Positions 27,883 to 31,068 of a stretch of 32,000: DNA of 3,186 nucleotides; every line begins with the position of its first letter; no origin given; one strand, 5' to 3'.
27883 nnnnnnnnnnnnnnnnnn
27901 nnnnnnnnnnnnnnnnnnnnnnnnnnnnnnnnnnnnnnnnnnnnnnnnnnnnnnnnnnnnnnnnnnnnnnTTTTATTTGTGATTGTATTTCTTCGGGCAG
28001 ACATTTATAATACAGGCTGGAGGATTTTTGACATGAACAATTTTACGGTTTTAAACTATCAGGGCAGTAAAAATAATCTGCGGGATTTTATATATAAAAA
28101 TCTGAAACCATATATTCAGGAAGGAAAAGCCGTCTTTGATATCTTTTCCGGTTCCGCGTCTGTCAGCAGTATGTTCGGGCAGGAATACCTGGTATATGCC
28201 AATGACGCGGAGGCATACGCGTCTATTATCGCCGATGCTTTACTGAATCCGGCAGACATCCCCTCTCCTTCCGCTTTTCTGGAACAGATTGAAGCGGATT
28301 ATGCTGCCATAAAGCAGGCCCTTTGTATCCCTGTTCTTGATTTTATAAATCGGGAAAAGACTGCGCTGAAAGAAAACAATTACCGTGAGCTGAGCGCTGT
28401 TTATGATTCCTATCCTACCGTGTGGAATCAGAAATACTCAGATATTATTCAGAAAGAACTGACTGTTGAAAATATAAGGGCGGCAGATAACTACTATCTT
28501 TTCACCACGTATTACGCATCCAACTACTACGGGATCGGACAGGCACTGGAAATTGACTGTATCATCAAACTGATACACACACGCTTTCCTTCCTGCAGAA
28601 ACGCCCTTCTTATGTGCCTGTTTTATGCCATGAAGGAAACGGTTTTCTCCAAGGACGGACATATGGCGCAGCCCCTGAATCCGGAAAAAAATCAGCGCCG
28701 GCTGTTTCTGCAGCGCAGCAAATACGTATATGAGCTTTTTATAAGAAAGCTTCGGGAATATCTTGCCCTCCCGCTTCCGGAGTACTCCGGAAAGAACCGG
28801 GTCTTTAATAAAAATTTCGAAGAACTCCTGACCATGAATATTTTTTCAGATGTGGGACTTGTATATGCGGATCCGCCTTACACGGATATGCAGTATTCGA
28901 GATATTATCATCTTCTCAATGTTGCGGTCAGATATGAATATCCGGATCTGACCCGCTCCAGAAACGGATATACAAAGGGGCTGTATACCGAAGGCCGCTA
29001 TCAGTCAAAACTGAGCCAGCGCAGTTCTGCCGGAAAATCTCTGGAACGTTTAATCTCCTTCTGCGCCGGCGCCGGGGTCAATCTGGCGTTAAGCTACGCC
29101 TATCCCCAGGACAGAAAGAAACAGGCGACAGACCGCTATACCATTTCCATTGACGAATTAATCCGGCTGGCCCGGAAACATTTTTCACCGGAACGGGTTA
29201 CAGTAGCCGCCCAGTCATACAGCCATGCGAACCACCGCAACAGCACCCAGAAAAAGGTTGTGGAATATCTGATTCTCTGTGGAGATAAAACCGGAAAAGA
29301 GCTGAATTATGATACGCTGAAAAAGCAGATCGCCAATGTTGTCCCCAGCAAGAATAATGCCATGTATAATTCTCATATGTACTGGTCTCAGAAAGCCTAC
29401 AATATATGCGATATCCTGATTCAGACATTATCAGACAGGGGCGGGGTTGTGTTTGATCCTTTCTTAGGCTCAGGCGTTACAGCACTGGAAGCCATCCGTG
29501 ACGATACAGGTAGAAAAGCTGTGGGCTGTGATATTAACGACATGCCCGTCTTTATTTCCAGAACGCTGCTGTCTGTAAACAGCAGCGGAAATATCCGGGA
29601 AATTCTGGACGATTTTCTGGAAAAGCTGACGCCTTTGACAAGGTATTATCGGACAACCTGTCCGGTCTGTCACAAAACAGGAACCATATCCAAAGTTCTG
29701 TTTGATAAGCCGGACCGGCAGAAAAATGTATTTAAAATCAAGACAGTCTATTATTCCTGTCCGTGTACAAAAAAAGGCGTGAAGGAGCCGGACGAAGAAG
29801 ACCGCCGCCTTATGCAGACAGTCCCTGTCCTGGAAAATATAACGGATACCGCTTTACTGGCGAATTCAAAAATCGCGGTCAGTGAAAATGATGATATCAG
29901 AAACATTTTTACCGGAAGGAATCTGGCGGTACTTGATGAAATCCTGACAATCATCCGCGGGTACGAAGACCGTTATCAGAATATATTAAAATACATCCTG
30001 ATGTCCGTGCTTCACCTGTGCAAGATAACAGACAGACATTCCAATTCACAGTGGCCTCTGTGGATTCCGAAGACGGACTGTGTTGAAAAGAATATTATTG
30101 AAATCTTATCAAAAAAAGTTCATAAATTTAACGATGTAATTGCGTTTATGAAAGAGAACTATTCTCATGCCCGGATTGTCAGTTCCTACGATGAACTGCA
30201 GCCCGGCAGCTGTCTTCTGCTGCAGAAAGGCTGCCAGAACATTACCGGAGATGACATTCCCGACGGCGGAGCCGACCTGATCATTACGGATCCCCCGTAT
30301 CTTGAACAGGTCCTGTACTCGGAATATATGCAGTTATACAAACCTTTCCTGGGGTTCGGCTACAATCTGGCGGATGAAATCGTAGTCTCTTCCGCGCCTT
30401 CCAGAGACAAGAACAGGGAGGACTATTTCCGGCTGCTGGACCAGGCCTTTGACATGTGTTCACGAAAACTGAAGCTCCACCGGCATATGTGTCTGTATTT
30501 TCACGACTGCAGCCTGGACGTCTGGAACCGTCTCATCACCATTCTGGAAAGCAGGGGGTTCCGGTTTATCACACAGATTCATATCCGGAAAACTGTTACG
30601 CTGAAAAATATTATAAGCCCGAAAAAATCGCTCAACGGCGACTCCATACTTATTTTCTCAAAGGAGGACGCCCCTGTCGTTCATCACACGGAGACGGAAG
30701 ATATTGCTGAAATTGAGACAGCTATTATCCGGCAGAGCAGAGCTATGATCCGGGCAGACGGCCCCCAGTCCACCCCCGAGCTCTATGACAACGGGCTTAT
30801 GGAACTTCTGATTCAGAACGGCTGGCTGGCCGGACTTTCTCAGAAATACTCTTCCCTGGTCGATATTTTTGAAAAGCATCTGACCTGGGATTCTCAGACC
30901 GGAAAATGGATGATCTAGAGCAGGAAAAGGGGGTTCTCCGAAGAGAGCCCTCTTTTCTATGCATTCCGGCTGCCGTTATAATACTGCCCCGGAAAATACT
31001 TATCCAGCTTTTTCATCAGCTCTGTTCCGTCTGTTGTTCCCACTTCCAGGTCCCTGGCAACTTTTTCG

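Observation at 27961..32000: Candidate type IIS-like restriction-modification or defence module, cut off by the window edge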

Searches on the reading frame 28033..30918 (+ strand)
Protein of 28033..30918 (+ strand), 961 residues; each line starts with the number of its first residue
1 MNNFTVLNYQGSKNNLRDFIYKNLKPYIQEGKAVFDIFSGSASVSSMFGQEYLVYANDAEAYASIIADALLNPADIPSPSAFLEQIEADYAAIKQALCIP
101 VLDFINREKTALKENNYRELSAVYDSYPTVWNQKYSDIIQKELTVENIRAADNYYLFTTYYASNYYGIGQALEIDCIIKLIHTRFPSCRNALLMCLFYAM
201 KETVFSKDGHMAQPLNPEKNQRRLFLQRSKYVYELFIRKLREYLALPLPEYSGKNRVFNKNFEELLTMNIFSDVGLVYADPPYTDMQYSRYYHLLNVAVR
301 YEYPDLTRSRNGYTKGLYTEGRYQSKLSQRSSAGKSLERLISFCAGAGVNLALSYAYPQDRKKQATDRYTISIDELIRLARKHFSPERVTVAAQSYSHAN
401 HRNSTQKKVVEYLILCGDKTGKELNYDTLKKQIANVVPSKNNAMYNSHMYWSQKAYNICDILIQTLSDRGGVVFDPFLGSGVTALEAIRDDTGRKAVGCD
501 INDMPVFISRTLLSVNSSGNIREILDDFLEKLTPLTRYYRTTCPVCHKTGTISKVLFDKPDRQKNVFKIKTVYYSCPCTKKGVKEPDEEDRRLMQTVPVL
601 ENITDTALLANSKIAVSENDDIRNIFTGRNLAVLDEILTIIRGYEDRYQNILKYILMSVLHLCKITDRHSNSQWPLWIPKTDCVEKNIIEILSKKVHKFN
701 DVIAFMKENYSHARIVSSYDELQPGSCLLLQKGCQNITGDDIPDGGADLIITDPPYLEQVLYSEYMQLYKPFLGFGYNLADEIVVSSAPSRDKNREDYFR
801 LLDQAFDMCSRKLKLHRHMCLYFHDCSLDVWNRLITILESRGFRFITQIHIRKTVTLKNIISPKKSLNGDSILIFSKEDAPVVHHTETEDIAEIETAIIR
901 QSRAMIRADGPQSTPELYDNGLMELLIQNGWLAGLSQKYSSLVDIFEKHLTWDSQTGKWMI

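Call 3: search_protein_families(library=pfam, proteins=[window:28033-30918:+], max_evalue=0.1)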
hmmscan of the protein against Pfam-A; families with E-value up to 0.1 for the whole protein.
window:28033-30918:+ (961 aa): 5 families
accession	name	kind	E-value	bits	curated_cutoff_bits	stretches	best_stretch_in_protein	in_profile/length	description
PF01555.25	N6_N4_Mtase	-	3.9e-19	69.9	26.7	2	412-503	132-213/221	DNA methylase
PF02086.21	MethyltransfD12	-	6.1e-17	62.6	22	3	9-160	1-117/253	D12 class N6 adenine-specific DNA methyltransferase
PF03602.21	Cons_hypoth95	-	2e-05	24.8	24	0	258-294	96-135/182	Conserved hypothetical protein 95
PF10237.15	N6-adenineMlase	-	0.084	13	23.2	0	744-772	86-114/166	Probable N6-adenine methyltransferase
PF01170.24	UPF0020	-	0.087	12.9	22.3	0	744-771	119-147/197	RMKL-like, methyltransferase domain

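Call 4: search_protein_families(library=padloc, proteins=[window:28033-30918:+], max_evalue=0.1)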
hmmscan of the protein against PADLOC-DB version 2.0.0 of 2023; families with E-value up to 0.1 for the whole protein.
window:28033-30918:+ (961 aa): 54 families (the best 25 are shown)
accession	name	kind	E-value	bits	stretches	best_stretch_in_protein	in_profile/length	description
PDLC03287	MTase_II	-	4.2e-24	83.3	2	250-479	189-397/646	Type II methyltransferase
PDLC02541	PglX|PglXI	-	2.3e-23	80.3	2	580-844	331-589/919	PglXI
PDLC03319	MTase_II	-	9.1e-19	65.6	1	448-896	2-441/503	Type II methyltransferase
PDLC03367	MTase_II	-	1.2e-18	64.9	2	441-520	13-90/633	Type II methyltransferase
PDLC03257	MTase_II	-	2.8e-18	64.3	2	6-78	12-88/343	Type II methyltransferase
PDLC03373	MTase_II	-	2e-16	58.3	2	135-416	83-335/339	Type II methyltransferase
PDLC03371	MTase_II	-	1.4e-15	55.6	1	373-513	137-252/260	Type II methyltransferase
PDLC03312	MTase_II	-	1.5e-15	54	2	622-934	412-717/1344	Type II methyltransferase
PDLC03346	MTase_II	-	7.3e-14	48.5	2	747-847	608-706/1068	Type II methyltransferase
PDLC03298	MTase_II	-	5.8e-12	43.4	2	7-93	2-91/362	Type II methyltransferase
PDLC03325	MTase_II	-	1.1e-11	42.2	1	458-514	80-134/426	Type II methyltransferase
PDLC03380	MTase_II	-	2.3e-11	41.5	2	715-795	232-310/393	Type II methyltransferase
PDLC03353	MTase_II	-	9.7e-11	39.7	2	458-503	197-240/260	Type II methyltransferase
PDLC03299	MTase_II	-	1.3e-09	36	1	442-525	188-269/296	Type II methyltransferase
PDLC04134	mad2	-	2.5e-09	34.5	1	457-533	278-353/492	mads_2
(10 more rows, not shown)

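Call 5: search_protein_families(library=ncbifam, proteins=[window:28033-30918:+], max_evalue=0.1)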
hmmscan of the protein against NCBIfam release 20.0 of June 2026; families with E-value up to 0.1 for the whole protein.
window:28033-30918:+ (961 aa): 6 families
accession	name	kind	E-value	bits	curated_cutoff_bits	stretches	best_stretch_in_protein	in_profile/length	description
TIGR00571.1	dam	subfamily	5.7e-06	26.2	114.85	0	255-290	157-194/267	Dam family site-specific DNA-(adenine-N6)-methyltransferase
NF010253.0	PRK13699.1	subfamily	1.1e-05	25.2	244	1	449-501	143-193/226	DNA methyltransferase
NF008572.0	PRK11524.1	equivalog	7.5e-05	22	292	1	450-510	195-253/294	adenine-specific DNA-methyltransferase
NF050803.1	DnaMtaseCcrMCaul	equivalog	0.00038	19.5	830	1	451-504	187-238/350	adenine-specific DNA-methyltransferase CcrM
NF042963.1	DUF1156_antiphage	equivalog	0.0039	15.3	1000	0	746-916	573-743/960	anti-phage-associated DUF1156 domain-containing protein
TIGR00095.1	TIGR00095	equivalog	0.0082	15.8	117.5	0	273-295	124-146/194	16S rRNA (guanine(966)-N(2))-methyltransferase RsmD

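Call 9: find_encoding_contigs(protein=window:28033-30918:+, flank=10000, max_places=10)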
Protein window:28033-30918:+ (961 aa): 22 contigs read that carry it; 7 places shown.
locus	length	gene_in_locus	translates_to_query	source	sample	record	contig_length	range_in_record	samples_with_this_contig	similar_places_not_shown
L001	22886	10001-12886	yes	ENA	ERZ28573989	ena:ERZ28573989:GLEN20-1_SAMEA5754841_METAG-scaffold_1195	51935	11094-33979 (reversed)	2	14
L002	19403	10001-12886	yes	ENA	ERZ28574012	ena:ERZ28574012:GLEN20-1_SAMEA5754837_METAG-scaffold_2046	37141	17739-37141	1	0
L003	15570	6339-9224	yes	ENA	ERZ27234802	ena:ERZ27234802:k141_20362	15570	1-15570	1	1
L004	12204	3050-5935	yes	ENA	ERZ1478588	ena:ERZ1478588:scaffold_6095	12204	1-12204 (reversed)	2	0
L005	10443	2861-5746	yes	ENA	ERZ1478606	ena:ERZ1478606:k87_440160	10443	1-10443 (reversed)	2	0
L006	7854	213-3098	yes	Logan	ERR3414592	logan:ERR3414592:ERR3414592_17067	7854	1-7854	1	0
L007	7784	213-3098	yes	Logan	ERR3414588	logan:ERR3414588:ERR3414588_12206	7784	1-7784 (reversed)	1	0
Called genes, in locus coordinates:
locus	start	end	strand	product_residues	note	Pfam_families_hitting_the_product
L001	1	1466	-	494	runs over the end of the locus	PF02952:Fucose_iso_C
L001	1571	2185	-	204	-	PF16161:DUF4867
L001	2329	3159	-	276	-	PF02311:AraC_binding, PF07883:Cupin_2 (weak), PF00165:HTH_AraC, PF12833:HTH_18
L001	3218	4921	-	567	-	PF13510:Fer2_4, PF10588:NADH-G_4Fe-4S_3, PF13237:Fer4_10 (faint), PF14697:Fer4_21 (weak), PF12838:Fer4_7, PF00037:Fer4 (weak), PF02906:Fe_hyd_lg_C, PF02256:Fe_hyd_SSU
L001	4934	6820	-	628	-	PF01257:2Fe-2S_thioredx (weak), PF01512:Complex1_51K, PF10531:SLBB (weak), PF10589:NADH_4Fe-4S, PF00037:Fer4 (weak), PF12837:Fer4_6 (weak), PF12838:Fer4_7, PF13237:Fer4_10, +4 more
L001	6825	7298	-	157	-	PF01257:2Fe-2S_thioredx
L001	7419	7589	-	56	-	-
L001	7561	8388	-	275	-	PF01520:Amidase_3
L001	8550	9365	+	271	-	PF01183:Glyco_hydro_25, PF01476:LysM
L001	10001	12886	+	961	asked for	PF02086:MethyltransfD12 (weak), PF03602:Cons_hypoth95 (faint), PF01555:N6_N4_Mtase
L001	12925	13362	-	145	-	PF04471:Mrr_cat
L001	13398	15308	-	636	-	PF01555:N6_N4_Mtase (faint)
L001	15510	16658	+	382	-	PF13240:Zn_Ribbon_1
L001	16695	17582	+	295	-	PF01183:Glyco_hydro_25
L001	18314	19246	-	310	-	PF00561:Abhydrolase_1, PF12146:Hydrolase_4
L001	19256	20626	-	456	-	PF00285:Citrate_synt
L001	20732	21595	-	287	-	PF00398:RrnaAD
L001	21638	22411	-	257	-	PF01026:TatD_DNase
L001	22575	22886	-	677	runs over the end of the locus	PF09826:Beta_propel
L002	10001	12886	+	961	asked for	PF02086:MethyltransfD12 (weak), PF03602:Cons_hypoth95 (faint), PF01555:N6_N4_Mtase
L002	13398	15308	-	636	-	PF01555:N6_N4_Mtase (faint)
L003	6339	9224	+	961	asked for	PF02086:MethyltransfD12 (weak), PF03602:Cons_hypoth95 (faint), PF01555:N6_N4_Mtase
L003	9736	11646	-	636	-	PF01555:N6_N4_Mtase (faint)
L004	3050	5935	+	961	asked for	PF02086:MethyltransfD12 (weak), PF03602:Cons_hypoth95 (faint), PF01555:N6_N4_Mtase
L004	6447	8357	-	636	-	PF01555:N6_N4_Mtase (faint)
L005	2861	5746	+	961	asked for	PF02086:MethyltransfD12 (weak), PF03602:Cons_hypoth95 (faint), PF01555:N6_N4_Mtase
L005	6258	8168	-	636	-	PF01555:N6_N4_Mtase (faint)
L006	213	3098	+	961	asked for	PF02086:MethyltransfD12 (weak), PF03602:Cons_hypoth95 (faint), PF01555:N6_N4_Mtase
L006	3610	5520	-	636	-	PF01555:N6_N4_Mtase (faint)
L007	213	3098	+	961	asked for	PF02086:MethyltransfD12 (weak), PF03602:Cons_hypoth95 (faint), PF01555:N6_N4_Mtase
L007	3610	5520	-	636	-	PF01555:N6_N4_Mtase (faint)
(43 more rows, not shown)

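Call 12: search_protein_families(library=pfam, proteins=[L001:13398-15308:-, L001:12925-13362:-, L001:15510-16658:+], max_evalue=1)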
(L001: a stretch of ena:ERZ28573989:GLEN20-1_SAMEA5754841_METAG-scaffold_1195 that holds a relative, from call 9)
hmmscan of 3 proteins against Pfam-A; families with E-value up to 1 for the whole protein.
L001:13398-15308:- (636 aa): 4 families
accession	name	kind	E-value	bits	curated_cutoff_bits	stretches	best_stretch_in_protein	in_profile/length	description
PF01555.25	N6_N4_Mtase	-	1.3e-09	38.8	26.7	2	18-77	141-202/221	DNA methylase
PF02086.21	MethyltransfD12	-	0.00083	19.6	22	1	51-113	13-73/253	D12 class N6 adenine-specific DNA methyltransferase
PF16772.10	TERF2_RBM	-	0.018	15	27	0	479-488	28-37/41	Telomeric repeat-binding factor 2 Rap1-binding motif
PF01170.24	UPF0020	-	0.054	13.6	22.3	0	55-72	27-44/197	RMKL-like, methyltransferase domain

L001:12925-13362:- (145 aa): 5 families
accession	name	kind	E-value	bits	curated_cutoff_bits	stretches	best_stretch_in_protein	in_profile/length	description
PF04471.18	Mrr_cat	-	2.1e-23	83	21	1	17-128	2-113/115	Restriction endonuclease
PF10356.15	RRG7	-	0.00011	22.1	22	1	19-56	4-42/185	Required for respiratory growth protein 7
PF13156.12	Mrr_cat_2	-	0.00033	21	22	1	45-118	26-102/127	Restriction endonuclease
PF22722.2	NA-iREase1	-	0.021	15.2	27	1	24-111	1-86/106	NACHT-associated inactive Restriction Endonuclease 1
PF17325.7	SPG4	-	0.067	14.7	25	1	2-35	70-103/109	Stationary phase protein 4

L001:15510-16658:+ (382 aa): 13 families
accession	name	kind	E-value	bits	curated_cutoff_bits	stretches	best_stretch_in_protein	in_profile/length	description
PF13240.11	Zn_Ribbon_1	-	4e-08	33.2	25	1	4-25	2-23/23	zinc-ribbon domain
PF12773.13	DZR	-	3.7e-05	24.2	27.3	1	4-26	1-23/45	Double zinc ribbon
PF24460.1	DUF7575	-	0.0009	19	28.5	1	2-25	4-27/28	Domain of unknown function (DUF7575)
PF13248.11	Zn_ribbon_3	-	0.0018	18.1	27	1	1-24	2-25/26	zinc-ribbon domain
PF22251.1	PFF1_TM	-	0.043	13.8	32.3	1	94-194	98-207/300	Vacuolar membrane protease, transmembrane domain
PF17032.10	Zn_ribbon_15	-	0.074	14.3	28.9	1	3-22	54-73/73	zinc-ribbon family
PF14446.12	Prok-RING_1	-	0.095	13.1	29.1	1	3-24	6-29/54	Prokaryotic RING finger family 1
PF10080.14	FtrD-like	-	0.16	12.6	26.3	1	3-29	39-65/101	Membrane iron-sulfur containing protein FtrD-like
PF09811.14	Yae1_N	-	0.18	11.9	27.5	1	36-53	9-26/39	Essential protein Yae1, N terminal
PF10907.13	DUF2749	-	0.28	11.7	25.5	1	96-138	6-49/72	Protein of unknown function (DUF2749)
PF14803.11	Zn_ribbon_Nudix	-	0.39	11.1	25.6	1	17-27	2-12/34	Nudix N-terminal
PF09297.16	Zn_ribbon_NUD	-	0.59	10.3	24.8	1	15-32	3-20/32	NADH pyrophosphatase zinc ribbon domain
PF08271.17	Zn_Ribbon_TF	-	0.61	10.1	29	0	2-14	20-32/43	TFIIB zinc-binding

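Call 13: search_protein_families(library=padloc, proteins=[L001:13398-15308:-, L001:15510-16658:+], max_evalue=1)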
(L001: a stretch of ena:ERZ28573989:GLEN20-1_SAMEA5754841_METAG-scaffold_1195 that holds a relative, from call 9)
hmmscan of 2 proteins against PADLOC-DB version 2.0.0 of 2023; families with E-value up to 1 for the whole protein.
L001:13398-15308:- (636 aa): 19 families
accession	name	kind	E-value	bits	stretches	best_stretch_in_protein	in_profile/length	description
PDLC03319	MTase_II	-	3.4e-14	50.6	1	199-507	149-445/503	Type II methyltransferase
PDLC03371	MTase_II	-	2.4e-09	35.1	2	10-76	165-230/260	Type II methyltransferase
PDLC03322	MTase_II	-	3.3e-08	30.8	3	39-90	44-98/446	Type II methyltransferase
PDLC02541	PglX|PglXI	-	5.5e-08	29.4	1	136-483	293-622/919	PglXI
PDLC03367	MTase_II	-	3.9e-07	26.8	1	335-487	343-480/633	Type II methyltransferase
PDLC03353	MTase_II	-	4.9e-06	24.3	2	318-487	9-153/260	Type II methyltransferase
PDLC03312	MTase_II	-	2.4e-05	20.2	1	218-422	408-603/1344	Type II methyltransferase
PDLC03321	MTase_II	-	0.0002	18.7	1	27-88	172-232/245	Type II methyltransferase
PDLC03387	MTase_II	-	0.00038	17.7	1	45-77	222-254/289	Type II methyltransferase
PDLC03320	MTase_II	-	0.00072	16.8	1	41-87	217-263/289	Type II methyltransferase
PDLC04134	mad2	-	0.0013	15.7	1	318-448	340-418/492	mads_2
PDLC00661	HmaB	-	0.002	14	2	176-256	376-456/973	DNA-adenine methylase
PDLC03380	MTase_II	-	0.0026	15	1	36-117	36-117/393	Type II methyltransferase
PDLC03246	MTase_II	-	0.0046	14.1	1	42-76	310-344/376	Type II methyltransferase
PDLC03265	MTase_II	-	0.0064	14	0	46-95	276-325/333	Type II methyltransferase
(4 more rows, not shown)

L001:15510-16658:+ (382 aa): 2 families
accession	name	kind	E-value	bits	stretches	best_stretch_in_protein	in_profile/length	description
PDLC04061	PD-T4-6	-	0.00027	18.6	1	44-187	314-457/510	-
PDLC04039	PD-T4-6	-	0.005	13.9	1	48-140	344-427/458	-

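Call 15: search_solved_structures(query=L001:13398-15308:-, max_evalue=1, show_alignments=2)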
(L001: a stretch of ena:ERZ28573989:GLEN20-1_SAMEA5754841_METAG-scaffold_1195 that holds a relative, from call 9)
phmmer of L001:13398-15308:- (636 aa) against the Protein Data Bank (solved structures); distinct sequences matched with E-value up to 1: 6.
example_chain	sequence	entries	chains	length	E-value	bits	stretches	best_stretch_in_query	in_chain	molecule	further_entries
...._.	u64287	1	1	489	0.083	14.7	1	516-623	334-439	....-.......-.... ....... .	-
4mfu_A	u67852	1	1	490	0.083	14.7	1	516-623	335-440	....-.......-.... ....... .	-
4cb8_A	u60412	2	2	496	0.085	14.7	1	516-623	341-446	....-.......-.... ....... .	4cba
4mfv_A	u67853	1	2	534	0.095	14.5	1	516-623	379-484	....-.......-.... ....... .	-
5hfj_A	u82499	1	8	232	0.39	12.5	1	39-79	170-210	Adenine specific DNA methyltransferase (DpnA)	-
5hek_A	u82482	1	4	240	0.4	12.5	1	39-79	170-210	Adenine specific DNA methyltransferase (DpnA)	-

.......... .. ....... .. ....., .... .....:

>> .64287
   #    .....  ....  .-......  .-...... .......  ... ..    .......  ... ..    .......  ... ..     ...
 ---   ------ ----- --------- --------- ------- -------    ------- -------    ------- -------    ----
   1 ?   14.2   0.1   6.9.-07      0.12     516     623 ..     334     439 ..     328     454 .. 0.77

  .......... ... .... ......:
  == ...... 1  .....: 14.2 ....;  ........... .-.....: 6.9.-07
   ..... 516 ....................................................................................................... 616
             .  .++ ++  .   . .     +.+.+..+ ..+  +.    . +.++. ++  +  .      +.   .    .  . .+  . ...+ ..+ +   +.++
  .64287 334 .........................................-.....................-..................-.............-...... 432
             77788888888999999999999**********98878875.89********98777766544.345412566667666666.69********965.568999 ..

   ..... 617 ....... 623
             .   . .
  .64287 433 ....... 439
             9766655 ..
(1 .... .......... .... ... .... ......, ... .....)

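Call 16: search_solved_structures(query=window:28033-30918:+, max_evalue=0.1)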
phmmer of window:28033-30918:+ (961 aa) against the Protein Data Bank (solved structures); distinct sequences matched with E-value up to 0.1: 5.
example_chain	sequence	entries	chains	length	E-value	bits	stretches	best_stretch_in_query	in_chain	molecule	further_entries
9c3u_A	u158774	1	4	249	0.0012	20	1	452-507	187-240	Methyltransferase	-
8urk_A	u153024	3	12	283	0.0014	19.8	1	452-508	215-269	Methyltransferase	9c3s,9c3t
1g60_A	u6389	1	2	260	0.014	16.5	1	453-504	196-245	Adenine-specific Methyltransferase MboIIA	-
1eg2_A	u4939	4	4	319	0.053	14.6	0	452-501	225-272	MODIFICATION METHYLASE RSRI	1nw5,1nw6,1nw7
1nw8_A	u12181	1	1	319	0.066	14.3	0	452-501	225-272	MODIFICATION METHYLASE RSRI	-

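Call 17: search_solved_structures(query=L001:12925-13362:-, max_evalue=1)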
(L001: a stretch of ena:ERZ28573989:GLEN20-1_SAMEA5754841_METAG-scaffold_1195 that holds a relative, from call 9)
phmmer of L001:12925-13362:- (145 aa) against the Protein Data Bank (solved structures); distinct sequences matched with E-value up to 1: 3.
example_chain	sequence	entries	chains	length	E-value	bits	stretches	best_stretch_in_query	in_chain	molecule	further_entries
8tfl_B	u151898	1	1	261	0.51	13.6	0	38-125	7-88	Ricin B chain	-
2aai_B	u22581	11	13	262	0.51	13.6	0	38-125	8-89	RICIN (B CHAIN) | Ricin | Ricin B chain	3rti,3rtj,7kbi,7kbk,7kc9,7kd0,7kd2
2pfr_A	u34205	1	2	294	0.59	13.4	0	3-49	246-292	Arylamine N-acetyltransferase 2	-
